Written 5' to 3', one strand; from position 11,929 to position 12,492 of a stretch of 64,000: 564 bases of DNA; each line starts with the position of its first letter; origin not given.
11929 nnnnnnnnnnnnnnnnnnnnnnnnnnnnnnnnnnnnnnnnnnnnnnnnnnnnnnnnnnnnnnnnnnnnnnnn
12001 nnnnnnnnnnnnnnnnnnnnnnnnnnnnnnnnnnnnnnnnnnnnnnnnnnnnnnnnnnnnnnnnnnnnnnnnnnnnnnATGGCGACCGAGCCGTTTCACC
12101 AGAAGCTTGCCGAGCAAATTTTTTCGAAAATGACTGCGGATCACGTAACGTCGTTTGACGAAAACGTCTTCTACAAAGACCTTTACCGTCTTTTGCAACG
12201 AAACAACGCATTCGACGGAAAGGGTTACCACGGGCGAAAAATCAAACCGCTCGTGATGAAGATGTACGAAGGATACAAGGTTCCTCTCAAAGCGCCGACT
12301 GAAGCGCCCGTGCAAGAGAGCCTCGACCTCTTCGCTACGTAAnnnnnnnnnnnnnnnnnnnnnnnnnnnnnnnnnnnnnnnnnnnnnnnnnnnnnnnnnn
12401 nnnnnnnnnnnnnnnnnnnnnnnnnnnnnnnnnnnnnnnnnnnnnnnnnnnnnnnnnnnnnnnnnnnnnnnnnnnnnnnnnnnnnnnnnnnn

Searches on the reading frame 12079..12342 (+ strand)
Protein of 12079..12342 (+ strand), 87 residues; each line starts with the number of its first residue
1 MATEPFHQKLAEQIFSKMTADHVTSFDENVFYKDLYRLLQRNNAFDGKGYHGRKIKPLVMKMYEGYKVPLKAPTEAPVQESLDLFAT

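Call 7: search_protein_families(library=pfam, proteins=[window:12079-12342:+], max_evalue=0.1)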
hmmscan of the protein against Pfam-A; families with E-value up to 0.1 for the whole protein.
window:12079-12342:+ (87 aa): 0 families

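Call 11: find_homologous_proteins(query=window:12079-12339:+, max_evalue=0.01)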
Query window:12079-12339:+ (87 aa): 2 proteins with E <= 0.01 among 3 candidates.
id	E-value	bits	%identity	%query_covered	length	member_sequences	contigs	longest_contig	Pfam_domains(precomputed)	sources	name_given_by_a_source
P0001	6.0e-52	190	100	100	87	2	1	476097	-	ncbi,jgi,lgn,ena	ncbi:MAG: hypothetical protein WC724_01475 [Candidatus Paceibacterota bacterium]|jgi:hypothetical pr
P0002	4.8e-45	168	89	100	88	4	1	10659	-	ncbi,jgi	-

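Call 29: find_homologous_proteins(query=A1, max_evalue=0.1)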
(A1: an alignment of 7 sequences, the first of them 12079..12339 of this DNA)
Query A1 (7 sequences) (87 aa, profile of the alignment): 9 proteins with E <= 0.1 among 584 candidates.
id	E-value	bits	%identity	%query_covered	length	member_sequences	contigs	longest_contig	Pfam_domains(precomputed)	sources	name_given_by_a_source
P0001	6.2e-46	172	100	100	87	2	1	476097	-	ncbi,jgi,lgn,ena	ncbi:MAG: hypothetical protein WC724_01475 [Candidatus Paceibacterota bacterium]|jgi:hypothetical pr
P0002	1.6e-43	164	89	100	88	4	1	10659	-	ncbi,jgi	-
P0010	2.0e-33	132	40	82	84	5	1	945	-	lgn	-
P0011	1.6e-32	129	39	82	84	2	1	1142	-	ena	-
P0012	2.1e-28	116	51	91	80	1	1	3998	-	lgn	-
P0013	2.0e-27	113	38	82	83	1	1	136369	-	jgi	jgi:hypothetical protein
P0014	2.3e-25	106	70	72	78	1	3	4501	-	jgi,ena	-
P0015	8.1e-25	104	47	78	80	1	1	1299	-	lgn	-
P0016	8.5e-23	98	56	72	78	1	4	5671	-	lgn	-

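Call 31: find_encoding_contigs(protein=P0013, flank=6000, max_places=3)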
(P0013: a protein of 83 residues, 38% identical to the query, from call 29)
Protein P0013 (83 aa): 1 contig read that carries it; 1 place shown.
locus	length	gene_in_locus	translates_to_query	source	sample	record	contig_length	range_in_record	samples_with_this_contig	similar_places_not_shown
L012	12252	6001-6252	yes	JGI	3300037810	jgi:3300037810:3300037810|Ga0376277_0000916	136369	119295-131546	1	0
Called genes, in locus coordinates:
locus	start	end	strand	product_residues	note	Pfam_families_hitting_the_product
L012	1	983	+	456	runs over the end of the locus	PF00772:DnaB, PF13481:AAA_25, PF03796:DnaB_C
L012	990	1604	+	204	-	PF21176:RecR_HhH (weak), PF13662:Toprim_4, PF21175:RecR_C (weak)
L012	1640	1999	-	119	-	PF00829:Ribosomal_L21p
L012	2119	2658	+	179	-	-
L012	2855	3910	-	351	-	PF02646:RmuC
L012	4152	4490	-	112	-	-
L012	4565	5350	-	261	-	PF12705:PDDEXK_1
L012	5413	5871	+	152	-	PF09424:YqeY, PF02637:GatB_Yqey (faint)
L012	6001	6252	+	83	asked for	-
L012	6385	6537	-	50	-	-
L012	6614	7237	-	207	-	-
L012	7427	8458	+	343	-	-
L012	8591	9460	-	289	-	-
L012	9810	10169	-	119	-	-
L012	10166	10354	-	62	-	-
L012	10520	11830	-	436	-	PF08245:Mur_ligase_M, PF02875:Mur_ligase_C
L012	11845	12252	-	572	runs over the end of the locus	PF03717:PBP_dimer, PF00905:Transpeptidase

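Call 32: find_encoding_contigs(protein=P0014, flank=5000, max_places=3)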
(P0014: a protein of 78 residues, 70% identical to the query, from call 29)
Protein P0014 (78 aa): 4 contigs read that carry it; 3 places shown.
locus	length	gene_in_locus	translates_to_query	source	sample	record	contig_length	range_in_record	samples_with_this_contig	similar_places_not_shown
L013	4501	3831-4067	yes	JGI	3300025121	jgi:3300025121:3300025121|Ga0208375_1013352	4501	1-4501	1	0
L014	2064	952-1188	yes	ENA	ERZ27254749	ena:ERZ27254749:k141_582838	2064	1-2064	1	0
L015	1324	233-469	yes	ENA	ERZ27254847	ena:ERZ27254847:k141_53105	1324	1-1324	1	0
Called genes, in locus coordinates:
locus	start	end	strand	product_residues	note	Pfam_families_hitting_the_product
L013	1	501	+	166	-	?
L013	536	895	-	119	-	PF00829:Ribosomal_L21p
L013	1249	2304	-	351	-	PF02646:RmuC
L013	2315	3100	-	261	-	PF12705:PDDEXK_1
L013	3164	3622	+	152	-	PF09424:YqeY, PF02637:GatB_Yqey (faint)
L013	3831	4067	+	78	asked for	-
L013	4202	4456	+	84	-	-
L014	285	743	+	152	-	PF09424:YqeY, PF02637:GatB_Yqey (faint)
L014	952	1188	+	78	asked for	-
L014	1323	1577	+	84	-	-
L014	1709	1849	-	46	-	-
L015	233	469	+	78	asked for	-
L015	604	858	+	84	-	-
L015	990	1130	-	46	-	-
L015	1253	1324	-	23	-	?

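Call 33: find_encoding_contigs(protein=P0016, flank=5000, max_places=3)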
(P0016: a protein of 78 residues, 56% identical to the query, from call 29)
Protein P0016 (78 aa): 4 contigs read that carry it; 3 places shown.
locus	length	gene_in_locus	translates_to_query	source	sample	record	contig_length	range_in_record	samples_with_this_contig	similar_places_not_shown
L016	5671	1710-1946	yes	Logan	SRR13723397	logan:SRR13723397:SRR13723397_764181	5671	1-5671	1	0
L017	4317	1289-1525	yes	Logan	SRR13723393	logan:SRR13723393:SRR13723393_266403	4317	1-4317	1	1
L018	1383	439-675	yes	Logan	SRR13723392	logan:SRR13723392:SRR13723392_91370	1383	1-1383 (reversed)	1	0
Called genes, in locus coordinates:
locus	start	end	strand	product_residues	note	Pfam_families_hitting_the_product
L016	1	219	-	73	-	?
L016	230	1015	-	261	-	PF12705:PDDEXK_1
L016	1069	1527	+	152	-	PF09424:YqeY, PF02637:GatB_Yqey (faint)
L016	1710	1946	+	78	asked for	-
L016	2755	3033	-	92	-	-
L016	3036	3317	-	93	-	-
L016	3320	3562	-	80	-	-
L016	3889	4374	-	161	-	-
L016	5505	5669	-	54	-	?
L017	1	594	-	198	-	?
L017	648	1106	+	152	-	PF09424:YqeY, PF02637:GatB_Yqey (faint)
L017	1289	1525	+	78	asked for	-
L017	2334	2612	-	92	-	-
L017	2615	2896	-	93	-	-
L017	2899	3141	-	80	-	-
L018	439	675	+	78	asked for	-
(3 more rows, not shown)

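Call 34: find_encoding_contigs(protein=P0012, flank=5000, max_places=3)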
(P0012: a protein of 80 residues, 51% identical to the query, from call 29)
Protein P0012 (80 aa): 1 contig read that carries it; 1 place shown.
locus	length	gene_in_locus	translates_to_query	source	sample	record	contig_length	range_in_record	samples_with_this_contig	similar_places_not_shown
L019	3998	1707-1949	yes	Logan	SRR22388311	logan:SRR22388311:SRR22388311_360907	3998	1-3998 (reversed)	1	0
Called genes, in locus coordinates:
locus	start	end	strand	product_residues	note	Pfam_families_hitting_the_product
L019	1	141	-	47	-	?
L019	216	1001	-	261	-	PF12705:PDDEXK_1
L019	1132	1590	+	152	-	PF02637:GatB_Yqey (faint), PF09424:YqeY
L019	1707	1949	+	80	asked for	-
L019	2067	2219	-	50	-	-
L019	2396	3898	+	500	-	-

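Call 40: search_protein_families(library=ncbifam, proteins=[P0001, P0013, P0014], max_evalue=0.1)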
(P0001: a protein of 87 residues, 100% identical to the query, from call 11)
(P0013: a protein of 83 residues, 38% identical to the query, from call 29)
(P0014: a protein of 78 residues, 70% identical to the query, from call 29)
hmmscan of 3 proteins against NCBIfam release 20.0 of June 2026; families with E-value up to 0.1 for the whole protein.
P0001 (87 aa): 0 families

P0013 (83 aa): 0 families

P0014 (78 aa): 1 family
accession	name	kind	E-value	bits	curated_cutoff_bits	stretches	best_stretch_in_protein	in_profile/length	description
NF045794.1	CsxC_fam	subfamily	0.051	13.6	135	1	8-67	145-192/203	CsxC family protein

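Call 43: predict_structure(alignment_id=A3)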
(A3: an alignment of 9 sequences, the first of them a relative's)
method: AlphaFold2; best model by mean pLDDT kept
length: 87 residues; sequences in the alignment: 9
mean_pLDDT: 77.3   pTM: 0.64
mean pLDDT of the five models: 77.3, 77.0, 71.5, 62.0, 60.8
residues with pLDDT >= 90: 35; 70-90: 28; 50-70: 7; < 50: 17
segments of 3 or more residues with pLDDT < 50: 74-87
pLDDT, mean of each block of 10 residues (from residue 1): 79 92 87 92 81 92 77 43 41
secondary structure, 60 per line:
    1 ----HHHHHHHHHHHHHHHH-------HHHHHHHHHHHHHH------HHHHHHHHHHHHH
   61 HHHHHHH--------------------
elements in order: H5-20 H28-41 H48-67

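Call 47: fold_search(model_id=the predicted structure, library=pdb)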
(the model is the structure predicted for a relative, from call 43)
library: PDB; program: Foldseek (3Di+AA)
matches with E <= 10: 16; with E <= 0.001: 0
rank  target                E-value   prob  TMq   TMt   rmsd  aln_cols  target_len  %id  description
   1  2ebi_MODEL_1_A        4.0e+00  0.16  0.45  0.46   7.9        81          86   10  Arabidopsis GT-1 DNA-binding domain with T133D phosphomimetic mutation (released 2008-02-19)
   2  2lbf_MODEL_1_A        4.5e+00  0.13  0.37  0.43   8.0        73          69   12  Solution structure of the dimerization domain of human ribosomal protein P1/P2 heterodimer (released 2011-12-14)
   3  2w2u_A                6.0e+00  0.04  0.23  0.25   9.3        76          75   10  STRUCTURAL INSIGHT INTO THE INTERACTION BETWEEN ARCHAEAL ESCRT-III AND AAA-ATPASE (released 2009-07-14)
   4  2jmw_MODEL_1_A        6.7e+00  0.10  0.42  0.42   7.4        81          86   14  Structure of DNA-Binding Domain of Arabidopsis GT-1 (released 2007-12-11)
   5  7z47_A                6.7e+00  0.08  0.28  0.13  13.6        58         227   12  Tail of bacteriophage SU10 (released 2022-08-10)
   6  7mca_A                7.1e+00  0.10  0.36  0.08   9.0        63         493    8  Structure of the S. cerevisiae origin recognition complex bound to the replication initiator Cdc6 and the ARS1 origin  (released 2021-06-02)
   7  7jk5_A                7.5e+00  0.18  0.47  0.13   2.9        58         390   16  Structure of Drosophila ORC bound to DNA (released 2020-09-09)
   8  4yga_A                7.5e+00  0.08  0.32  0.09   6.6        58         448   17  CDPK1, from Toxoplasma gondii, bound to inhibitory VHH-1B7 (released 2015-08-26)
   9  5uj7_C                8.5e+00  0.10  0.37  0.11   4.7        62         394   16  Structure of the active form of human Origin Recognition Complex ATPase motor module, complex subunitS 1, 4, 5 (released 2017-02-08)
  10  4yga_C                8.5e+00  0.07  0.32  0.09   6.7        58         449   17  CDPK1, from Toxoplasma gondii, bound to inhibitory VHH-1B7 (released 2015-08-26)
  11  5flx_R                9.0e+00  0.08  0.40  0.32   7.7        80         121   12  Mammalian 40S HCV-IRES complex (released 2015-12-23)
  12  7sh3_A                9.0e+00  0.03  0.21  0.26  10.3        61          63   20  Crystal Structure of a VirB8-like Protein of Type IV Secretion System from Rickettsia typhi in Complex with a Syntheti (released 2021-10-20)
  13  2dl1_MODEL_1_A        9.0e+00  0.01  0.16  0.14  13.0       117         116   11  Solution structure of the MIT domain from human Spartin (released 2006-10-14)
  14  6hcg_P                9.5e+00  0.11  0.44  0.42   4.7        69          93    4  Klebsiella pneumoniae type II secretion system outer membrane complex. PulD, PulS and PulC HR domain. (released 2019-11-27)
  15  2oxl_A                9.5e+00  0.09  0.33  0.45   6.2        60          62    7  Structure and Function of the E. coli Protein YmgB: a Protein Critical for Biofilm Formation and Acid Resistance (released 2007-10-30)
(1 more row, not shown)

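Call 52: find_related_loci(query=A3, collection=genome_contigs, flank=6000)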
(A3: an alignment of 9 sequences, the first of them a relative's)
Query A3 (87 aa) in genome_contigs; peptide patterns used: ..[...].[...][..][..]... (x = any residue, [..] = any of these).
8 stretches matched a pattern; 3 encode a relative of the query (tblastn E <= 1e-3); 3 distinct loci.
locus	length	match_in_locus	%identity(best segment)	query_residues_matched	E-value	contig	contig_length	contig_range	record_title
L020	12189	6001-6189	56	1-63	9e-23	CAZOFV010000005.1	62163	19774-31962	MAG TPA_asm: uncultured Candidatus Saccharibacteria bacterium isolate SRP302447_co4_93 genome assembly, contig: NODE_148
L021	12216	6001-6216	40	1-71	7e-14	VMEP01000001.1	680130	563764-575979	MAG: Parcubacteria group bacterium LiPW_30 LiPW30_scaffold_20, whole genome shotgun sequence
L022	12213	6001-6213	38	1-71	5e-11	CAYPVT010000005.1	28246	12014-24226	MAG TPA_asm: uncultured Candidatus Saccharibacteria bacterium isolate SRP062349_co2_260 genome assembly, contig: NODE_93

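Call 53: find_related_loci(query=A3, collection=viral_contigs, flank=6000)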
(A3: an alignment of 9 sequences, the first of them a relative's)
Query A3 (87 aa) in viral_contigs; peptide patterns used: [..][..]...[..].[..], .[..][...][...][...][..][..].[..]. (x = any residue, [..] = any of these).
119 stretches matched a pattern, but none encodes a relative of the query by tblastn (E <= 1e-3).

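Call 67: search_protein_families(library=phrogs, proteins=[P0001, P0013, P0014], max_evalue=0.05)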
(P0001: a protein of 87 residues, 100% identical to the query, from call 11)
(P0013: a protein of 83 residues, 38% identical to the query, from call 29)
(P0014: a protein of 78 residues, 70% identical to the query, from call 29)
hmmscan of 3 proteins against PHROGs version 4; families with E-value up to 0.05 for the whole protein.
P0001 (87 aa): 0 families

P0013 (83 aa): 0 families

P0014 (78 aa): 0 families

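Call 68: search_protein_families(library=padloc, proteins=[P0001, L021:6663-7304:-, L021:7323-8471:-, L022:6629-7369:-, L022:7370-8323:-, L019:2396-3898:+], max_evalue=0.001)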
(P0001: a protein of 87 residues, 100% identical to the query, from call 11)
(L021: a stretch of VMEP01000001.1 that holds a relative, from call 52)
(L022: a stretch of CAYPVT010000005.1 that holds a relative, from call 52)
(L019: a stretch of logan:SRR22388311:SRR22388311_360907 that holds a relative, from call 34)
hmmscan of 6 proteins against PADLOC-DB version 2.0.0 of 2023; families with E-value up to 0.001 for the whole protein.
P0001 (87 aa): 0 families

L021:6663-7304:- (213 aa): 1 family
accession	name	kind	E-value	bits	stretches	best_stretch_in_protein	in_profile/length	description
PDLC02353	AbiV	-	0.00034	18.4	0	16-78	36-96/196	AbiV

L021:7323-8471:- (382 aa): 19 families
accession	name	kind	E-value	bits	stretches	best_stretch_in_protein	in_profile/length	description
PDLC04894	PDC-S06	-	7.8e-136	452.5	1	10-380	381-737/740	-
PDLC04887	PDC-S06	-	2.4e-64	216.3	1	9-378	408-780/790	-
PDLC04896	PDC-S06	-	6.2e-56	188.4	1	14-380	378-730/732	-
PDLC04886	PDC-S06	-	2.5e-34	117.1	1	8-347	369-690/727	-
PDLC04890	PDC-S06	-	1.5e-29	101.2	1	7-376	361-720/732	-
PDLC04897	PDC-S06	-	4.9e-28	96.1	1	9-321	360-678/727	-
PDLC04898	PDC-S06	-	9.3e-14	48.7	1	13-367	415-737/752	-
PDLC04889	PDC-S06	-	2.4e-11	40.9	1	14-247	291-518/693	-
PDLC02360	PrrC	-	2.4e-09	34.7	1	175-367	173-341/372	PrrC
PDLC04893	PDC-S06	-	1.1e-08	31.9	1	141-236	616-707/862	-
PDLC04891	PDC-S06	-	2.1e-08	31.1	1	29-226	507-698/858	-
PDLC03859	LmuB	-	1.2e-07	29.4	1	14-230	383-598/611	-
PDLC04135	mad3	-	1.4e-07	29.4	1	48-218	213-328/374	mads_3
PDLC02980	AriA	-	1.7e-07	29.5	1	2-213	143-299/304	-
PDLC04895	PDC-S06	-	5.3e-07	26.5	1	60-225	478-641/784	-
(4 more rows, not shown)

L022:6629-7369:- (246 aa): 0 families

L022:7370-8323:- (317 aa): 102 families (the best 25 are shown)
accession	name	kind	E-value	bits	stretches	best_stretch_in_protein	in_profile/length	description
PDLC02358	Old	-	2.6e-30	103.8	1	1-158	289-455/578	Old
PDLC00082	GajA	-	4.5e-18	63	1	2-168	378-554/694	AAA ATPase domain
PDLC00065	GajA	-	3e-17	60.6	1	1-161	338-515/670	AAA ATPase domain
PDLC00070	GajA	-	8.6e-17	58.9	1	2-171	296-467/596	AAA ATPase domain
PDLC00066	GajA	-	2.8e-16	57.2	1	2-219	284-501/567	AAA ATPase domain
PDLC00067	GajA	-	8.1e-16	55.6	1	2-151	310-460/604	AAA ATPase domain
PDLC00088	GajA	-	1.6e-15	55.8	1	1-154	38-213/372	AAA ATPase domain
PDLC00085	GajA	-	4.9e-15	53.3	1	2-154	273-444/580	AAA ATPase domain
PDLC00064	GajA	-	9.2e-15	52.6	1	1-117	132-249/464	AAA ATPase domain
PDLC00091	GajA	-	1.4e-14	51.8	1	1-101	301-402/627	AAA ATPase domain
PDLC00084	GajA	-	4.2e-14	50.2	1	2-233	148-379/431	AAA ATPase domain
PDLC00099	GajA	-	8.8e-14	49.4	1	1-102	303-404/626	AAA ATPase domain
PDLC02915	ATPase-Toprim_I-B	-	2.4e-13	47.8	1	1-153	260-411/623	-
PDLC00096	GajA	-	4.2e-13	46.9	1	1-102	293-398/630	AAA ATPase domain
PDLC02914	ATPase-Toprim_I-B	-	1.4e-12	45.5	1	1-130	207-327/443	-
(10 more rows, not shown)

L019:2396-3898:+ (500 aa): 0 families

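Call 84: search_solved_structures(query=A3, max_evalue=5)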
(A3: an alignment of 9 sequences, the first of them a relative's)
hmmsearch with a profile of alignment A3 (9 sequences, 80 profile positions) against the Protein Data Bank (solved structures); distinct sequences matched with E-value up to 5: 24.
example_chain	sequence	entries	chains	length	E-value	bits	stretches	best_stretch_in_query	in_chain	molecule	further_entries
9kfx_A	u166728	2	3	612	0.45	13.8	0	11-28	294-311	Synthetic PPR-DYW protein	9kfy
8h9d_B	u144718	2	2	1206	0.48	13.7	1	19-45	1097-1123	Cas12A | Lb2Cas12a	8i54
8h9d_A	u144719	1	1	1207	0.48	13.7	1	19-45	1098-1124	Cas12A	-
8g3d_1J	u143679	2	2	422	0.59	13.4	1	44-77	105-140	CFAP21A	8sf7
8g2z_1J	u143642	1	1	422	0.59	13.4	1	44-77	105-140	CFAP21A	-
2poa_A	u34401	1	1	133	0.68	13.2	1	10-64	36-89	14 kDa fatty acid-binding protein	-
3eac_A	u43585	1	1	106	0.98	12.7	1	18-60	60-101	Tyrosine-protein kinase CSK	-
9b8r_E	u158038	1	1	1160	1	12.7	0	16-61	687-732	DNA polymerase epsilon catalytic subunit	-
3eaz_A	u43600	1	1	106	1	12.6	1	18-60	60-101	Tyrosine-protein kinase CSK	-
7r3y_A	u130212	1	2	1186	1.1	12.6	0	16-61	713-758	DNA polymerase epsilon catalytic subunit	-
7r3x_A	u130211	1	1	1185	1.1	12.6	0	16-61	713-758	DNA polymerase epsilon catalytic subunit A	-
6h1v_A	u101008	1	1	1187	1.1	12.6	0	16-61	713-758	DNA polymerase epsilon catalytic subunit A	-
6i8a_A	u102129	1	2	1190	1.1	12.6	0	16-61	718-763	DNA polymerase epsilon catalytic subunit A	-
6g0a_A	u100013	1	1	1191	1.1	12.6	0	16-61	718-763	DNA polymerase epsilon catalytic subunit A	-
8b77_A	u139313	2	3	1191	1.1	12.6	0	16-61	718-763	DNA polymerase epsilon catalytic subunit A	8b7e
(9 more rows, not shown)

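Call 88: search_protein_families(library=pfam, proteins=[L019:2396-3898:+, L012:6614-7237:-, L012:7427-8458:+, L012:8591-9460:-, L022:6629-7369:-], max_evalue=0.001)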
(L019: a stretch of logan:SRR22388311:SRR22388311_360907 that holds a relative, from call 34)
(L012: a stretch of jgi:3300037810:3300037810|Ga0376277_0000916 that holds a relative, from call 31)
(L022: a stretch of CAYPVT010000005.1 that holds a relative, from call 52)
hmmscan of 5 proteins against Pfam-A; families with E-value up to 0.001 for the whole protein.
L019:2396-3898:+ (500 aa): 2 families
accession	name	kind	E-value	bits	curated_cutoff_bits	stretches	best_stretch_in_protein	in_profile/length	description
PF14532.12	Sigma54_activ_2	-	0.00039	21.1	25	0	42-69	26-53/138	Sigma-54 interaction domain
PF13401.12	AAA_22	-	0.00044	21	27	0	39-97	7-58/130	AAA domain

L012:6614-7237:- (207 aa): 0 families

L012:7427-8458:+ (343 aa): 0 families

L012:8591-9460:- (289 aa): 0 families

L022:6629-7369:- (246 aa): 0 families

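Call 89: search_protein_families(library=padloc, proteins=[L012:6614-7237:-, L012:7427-8458:+, L012:8591-9460:-, L016:3889-4374:-], max_evalue=0.001)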
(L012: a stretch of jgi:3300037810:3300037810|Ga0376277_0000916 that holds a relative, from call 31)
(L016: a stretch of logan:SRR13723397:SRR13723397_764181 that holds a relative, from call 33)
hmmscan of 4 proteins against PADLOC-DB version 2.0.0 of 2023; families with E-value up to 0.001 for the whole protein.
L012:6614-7237:- (207 aa): 0 families

L012:7427-8458:+ (343 aa): 0 families

L012:8591-9460:- (289 aa): 0 families

L016:3889-4374:- (161 aa): 0 families
